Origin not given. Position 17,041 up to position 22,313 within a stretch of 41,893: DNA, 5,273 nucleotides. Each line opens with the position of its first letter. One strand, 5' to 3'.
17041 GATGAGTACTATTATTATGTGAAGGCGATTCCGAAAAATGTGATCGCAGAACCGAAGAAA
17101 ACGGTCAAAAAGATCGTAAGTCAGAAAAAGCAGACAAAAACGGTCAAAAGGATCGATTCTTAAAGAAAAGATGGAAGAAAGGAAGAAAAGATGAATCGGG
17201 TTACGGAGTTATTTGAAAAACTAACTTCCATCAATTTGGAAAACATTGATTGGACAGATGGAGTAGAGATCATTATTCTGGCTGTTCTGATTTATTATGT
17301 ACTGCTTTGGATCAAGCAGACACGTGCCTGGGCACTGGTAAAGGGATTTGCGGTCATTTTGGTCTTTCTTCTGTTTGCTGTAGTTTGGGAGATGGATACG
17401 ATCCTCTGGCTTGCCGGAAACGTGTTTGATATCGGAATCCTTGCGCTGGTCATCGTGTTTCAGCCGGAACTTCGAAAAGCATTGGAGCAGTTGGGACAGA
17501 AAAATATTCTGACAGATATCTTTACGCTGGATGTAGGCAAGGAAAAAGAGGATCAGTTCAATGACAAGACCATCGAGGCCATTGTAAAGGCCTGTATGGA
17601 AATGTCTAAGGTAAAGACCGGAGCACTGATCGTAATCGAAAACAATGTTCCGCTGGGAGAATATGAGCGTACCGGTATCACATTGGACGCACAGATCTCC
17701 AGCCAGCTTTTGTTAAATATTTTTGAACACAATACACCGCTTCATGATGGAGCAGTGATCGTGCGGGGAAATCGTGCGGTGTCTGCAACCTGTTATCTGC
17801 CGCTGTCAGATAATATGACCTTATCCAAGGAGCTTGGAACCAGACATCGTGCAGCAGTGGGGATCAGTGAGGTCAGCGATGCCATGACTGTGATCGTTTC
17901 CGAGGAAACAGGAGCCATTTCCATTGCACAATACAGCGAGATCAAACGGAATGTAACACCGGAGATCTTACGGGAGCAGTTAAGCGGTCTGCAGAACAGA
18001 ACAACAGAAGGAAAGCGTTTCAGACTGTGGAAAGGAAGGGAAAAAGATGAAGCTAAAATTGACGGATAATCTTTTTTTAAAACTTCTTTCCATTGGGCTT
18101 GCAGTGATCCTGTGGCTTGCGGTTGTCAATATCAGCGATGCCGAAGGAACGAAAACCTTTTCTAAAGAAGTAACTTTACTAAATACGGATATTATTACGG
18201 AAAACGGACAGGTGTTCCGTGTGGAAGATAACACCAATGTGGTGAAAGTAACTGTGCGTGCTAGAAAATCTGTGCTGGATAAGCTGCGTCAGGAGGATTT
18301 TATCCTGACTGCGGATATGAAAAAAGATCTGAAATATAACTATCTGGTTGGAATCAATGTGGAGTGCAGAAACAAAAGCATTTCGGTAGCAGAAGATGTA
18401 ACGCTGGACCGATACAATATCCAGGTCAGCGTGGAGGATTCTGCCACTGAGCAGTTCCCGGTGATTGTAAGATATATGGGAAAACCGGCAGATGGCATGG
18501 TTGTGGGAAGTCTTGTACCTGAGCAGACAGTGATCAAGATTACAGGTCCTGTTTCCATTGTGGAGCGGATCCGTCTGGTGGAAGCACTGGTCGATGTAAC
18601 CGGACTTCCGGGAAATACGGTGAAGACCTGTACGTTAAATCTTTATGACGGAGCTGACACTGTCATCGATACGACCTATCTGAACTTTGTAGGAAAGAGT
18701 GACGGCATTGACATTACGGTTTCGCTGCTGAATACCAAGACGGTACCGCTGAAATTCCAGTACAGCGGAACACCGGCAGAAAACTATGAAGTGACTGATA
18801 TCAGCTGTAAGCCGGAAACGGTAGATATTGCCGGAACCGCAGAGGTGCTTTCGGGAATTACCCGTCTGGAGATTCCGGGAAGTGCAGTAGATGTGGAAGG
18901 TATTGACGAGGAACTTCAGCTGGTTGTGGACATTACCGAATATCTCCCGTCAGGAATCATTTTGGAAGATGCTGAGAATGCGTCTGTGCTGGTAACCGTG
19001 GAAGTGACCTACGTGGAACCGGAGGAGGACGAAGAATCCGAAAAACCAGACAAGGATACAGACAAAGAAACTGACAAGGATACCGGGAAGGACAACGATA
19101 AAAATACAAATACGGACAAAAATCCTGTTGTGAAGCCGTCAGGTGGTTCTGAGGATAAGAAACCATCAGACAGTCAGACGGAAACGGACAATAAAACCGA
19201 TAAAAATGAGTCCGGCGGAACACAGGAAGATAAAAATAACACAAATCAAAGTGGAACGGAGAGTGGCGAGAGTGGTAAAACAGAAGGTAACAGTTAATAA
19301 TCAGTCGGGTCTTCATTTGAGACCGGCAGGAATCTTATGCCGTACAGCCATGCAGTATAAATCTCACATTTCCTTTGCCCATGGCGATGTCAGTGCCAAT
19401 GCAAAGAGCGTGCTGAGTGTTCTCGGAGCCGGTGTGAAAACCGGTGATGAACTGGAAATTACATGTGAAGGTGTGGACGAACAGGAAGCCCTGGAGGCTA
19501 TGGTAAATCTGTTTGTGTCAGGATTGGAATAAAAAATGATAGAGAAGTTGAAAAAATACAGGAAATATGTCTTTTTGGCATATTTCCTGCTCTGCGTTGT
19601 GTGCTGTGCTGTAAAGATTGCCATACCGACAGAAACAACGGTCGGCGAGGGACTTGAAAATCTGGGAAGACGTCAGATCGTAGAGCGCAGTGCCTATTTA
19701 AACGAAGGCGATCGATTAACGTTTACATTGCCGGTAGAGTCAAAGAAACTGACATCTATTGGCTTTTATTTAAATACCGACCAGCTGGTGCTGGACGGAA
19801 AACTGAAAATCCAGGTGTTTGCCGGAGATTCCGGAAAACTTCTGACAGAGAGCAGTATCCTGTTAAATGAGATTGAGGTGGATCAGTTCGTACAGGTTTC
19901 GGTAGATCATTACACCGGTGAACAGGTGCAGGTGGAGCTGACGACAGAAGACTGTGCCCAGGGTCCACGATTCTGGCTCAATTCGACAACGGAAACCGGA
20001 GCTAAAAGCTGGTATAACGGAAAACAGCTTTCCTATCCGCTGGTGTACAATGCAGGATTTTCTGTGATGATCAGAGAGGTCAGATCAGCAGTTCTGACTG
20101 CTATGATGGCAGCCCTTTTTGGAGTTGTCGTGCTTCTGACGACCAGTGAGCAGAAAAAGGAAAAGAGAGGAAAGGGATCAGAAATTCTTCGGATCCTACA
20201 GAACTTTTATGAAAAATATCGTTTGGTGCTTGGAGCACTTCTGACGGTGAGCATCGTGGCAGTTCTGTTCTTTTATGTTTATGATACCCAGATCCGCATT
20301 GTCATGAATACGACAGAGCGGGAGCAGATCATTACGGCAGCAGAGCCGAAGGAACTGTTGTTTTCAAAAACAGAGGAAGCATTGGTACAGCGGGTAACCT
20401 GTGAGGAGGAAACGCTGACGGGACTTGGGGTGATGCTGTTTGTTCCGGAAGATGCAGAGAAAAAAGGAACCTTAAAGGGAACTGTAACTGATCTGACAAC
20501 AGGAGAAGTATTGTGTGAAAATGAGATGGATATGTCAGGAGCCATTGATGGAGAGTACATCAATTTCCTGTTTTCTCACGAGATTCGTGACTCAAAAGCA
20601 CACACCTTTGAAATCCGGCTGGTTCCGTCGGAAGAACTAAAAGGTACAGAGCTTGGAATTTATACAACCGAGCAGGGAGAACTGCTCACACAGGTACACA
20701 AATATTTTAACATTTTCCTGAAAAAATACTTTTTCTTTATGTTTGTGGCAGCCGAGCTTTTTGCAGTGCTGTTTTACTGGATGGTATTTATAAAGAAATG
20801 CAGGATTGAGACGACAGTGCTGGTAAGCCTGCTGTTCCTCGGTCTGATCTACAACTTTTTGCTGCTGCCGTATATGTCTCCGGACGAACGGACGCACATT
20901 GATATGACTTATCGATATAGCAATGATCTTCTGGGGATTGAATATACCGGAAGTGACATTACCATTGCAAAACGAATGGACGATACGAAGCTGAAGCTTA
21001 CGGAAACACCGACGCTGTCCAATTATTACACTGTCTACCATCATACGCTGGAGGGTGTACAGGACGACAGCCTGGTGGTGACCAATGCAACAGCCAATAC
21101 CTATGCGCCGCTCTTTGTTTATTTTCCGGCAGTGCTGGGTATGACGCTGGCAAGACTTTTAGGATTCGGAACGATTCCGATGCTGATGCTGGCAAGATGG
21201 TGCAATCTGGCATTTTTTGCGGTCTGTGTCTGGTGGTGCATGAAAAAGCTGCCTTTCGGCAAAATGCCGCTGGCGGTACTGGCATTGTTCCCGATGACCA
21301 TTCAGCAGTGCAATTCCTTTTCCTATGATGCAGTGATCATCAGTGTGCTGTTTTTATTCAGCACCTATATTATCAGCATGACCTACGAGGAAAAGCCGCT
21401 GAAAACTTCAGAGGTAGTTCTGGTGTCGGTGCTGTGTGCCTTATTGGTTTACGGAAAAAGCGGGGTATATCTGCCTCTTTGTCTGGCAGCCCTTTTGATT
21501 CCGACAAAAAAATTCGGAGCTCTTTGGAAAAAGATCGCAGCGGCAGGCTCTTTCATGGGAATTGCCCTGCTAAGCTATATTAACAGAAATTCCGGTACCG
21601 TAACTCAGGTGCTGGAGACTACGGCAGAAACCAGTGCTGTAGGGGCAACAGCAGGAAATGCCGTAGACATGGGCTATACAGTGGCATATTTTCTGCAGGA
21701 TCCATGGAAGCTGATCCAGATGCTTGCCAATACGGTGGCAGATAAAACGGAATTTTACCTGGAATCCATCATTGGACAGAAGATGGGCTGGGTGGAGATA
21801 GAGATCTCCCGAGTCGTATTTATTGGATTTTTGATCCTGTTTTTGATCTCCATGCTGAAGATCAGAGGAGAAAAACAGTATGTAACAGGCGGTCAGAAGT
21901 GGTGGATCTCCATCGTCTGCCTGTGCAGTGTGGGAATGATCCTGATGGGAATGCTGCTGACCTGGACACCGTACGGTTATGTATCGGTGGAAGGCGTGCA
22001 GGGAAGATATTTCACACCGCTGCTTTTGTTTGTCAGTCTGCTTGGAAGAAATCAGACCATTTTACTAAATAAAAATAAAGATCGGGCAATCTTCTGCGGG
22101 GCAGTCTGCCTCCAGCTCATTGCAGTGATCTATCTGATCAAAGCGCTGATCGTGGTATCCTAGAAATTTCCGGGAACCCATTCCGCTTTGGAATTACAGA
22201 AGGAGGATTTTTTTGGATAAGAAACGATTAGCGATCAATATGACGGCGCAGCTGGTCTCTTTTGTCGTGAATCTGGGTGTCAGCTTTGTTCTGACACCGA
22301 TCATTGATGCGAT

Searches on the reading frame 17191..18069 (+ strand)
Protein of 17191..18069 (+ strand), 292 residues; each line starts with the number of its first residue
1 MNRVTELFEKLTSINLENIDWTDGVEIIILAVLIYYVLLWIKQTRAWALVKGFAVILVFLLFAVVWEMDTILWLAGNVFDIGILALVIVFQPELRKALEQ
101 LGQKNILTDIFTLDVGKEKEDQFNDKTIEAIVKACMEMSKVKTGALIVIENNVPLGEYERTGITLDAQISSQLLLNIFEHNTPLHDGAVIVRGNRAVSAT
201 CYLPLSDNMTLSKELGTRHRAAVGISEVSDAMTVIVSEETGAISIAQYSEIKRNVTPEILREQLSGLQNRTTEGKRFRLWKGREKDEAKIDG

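Call 6: search_protein_families(library=pfam, proteins=[window:17191-18069:+], max_evalue=0.01)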
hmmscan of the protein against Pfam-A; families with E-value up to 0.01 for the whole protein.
window:17191-18069:+ (292 aa): 2 families
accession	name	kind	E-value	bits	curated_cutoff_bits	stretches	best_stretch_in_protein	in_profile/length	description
PF02457.21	DAC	-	3.2e-44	149.8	27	1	133-249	2-117/119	DisA bacterial checkpoint controller nucleotide-binding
PF19293.4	CdaA_N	-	3e-08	34.1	23.8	1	19-93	5-80/81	CdaA N-terminal transmembrane domain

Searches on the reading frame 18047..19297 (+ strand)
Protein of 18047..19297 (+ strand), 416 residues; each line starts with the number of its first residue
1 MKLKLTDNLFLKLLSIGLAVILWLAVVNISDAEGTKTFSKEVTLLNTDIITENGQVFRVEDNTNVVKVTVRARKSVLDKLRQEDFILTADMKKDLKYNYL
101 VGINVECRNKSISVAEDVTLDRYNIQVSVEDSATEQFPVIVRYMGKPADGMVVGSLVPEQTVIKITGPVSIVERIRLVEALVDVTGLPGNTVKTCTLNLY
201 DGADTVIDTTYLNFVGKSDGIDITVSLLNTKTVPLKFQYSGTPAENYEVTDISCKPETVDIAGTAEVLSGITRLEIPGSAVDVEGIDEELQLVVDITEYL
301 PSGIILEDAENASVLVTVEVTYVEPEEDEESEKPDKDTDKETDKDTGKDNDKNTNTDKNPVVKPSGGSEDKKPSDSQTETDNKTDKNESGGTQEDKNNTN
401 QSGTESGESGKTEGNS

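Call 5: search_protein_families(library=pfam, proteins=[window:18047-19297:+], max_evalue=0.01)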
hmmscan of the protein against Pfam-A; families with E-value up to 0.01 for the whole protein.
window:18047-19297:+ (416 aa): 1 family
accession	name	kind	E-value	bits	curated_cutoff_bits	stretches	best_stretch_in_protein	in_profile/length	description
PF07949.17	YbbR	-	2.8e-24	85.7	22.3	2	137-207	1-73/81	YbbR-like protein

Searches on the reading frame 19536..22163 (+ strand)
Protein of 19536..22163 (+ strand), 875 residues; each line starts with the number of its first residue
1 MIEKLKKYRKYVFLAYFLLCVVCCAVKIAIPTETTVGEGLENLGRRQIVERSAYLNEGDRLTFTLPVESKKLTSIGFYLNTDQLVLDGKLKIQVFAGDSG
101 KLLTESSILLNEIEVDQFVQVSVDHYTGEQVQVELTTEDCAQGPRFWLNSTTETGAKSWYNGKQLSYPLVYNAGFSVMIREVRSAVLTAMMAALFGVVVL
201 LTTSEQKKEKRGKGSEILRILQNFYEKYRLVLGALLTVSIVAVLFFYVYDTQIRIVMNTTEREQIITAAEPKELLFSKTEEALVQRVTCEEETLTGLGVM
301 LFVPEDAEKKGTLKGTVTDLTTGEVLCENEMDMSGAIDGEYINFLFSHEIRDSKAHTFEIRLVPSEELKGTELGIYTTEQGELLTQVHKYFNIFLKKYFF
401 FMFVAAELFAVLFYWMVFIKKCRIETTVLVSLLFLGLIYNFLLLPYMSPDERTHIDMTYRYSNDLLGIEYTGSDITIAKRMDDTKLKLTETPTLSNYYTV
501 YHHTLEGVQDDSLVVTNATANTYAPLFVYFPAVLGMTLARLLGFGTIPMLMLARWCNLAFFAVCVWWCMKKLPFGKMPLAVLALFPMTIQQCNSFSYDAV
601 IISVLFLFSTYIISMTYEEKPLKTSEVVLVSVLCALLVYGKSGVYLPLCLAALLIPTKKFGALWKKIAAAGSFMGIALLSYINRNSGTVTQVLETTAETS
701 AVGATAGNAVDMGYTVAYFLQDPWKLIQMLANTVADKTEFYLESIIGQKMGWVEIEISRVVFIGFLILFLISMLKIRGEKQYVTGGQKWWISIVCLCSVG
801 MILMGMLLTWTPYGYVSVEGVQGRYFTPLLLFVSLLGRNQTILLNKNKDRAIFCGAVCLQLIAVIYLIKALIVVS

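Call 3: search_protein_families(library=pfam, proteins=[window:19536-22163:+], max_evalue=0.01)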
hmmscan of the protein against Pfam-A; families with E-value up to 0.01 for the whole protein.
window:19536-22163:+ (875 aa): 1 family
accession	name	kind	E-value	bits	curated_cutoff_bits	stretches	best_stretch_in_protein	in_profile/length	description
PF09913.15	DUF2142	-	2.5e-38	132.3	30.1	1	433-833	1-395/395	Predicted membrane protein (DUF2142)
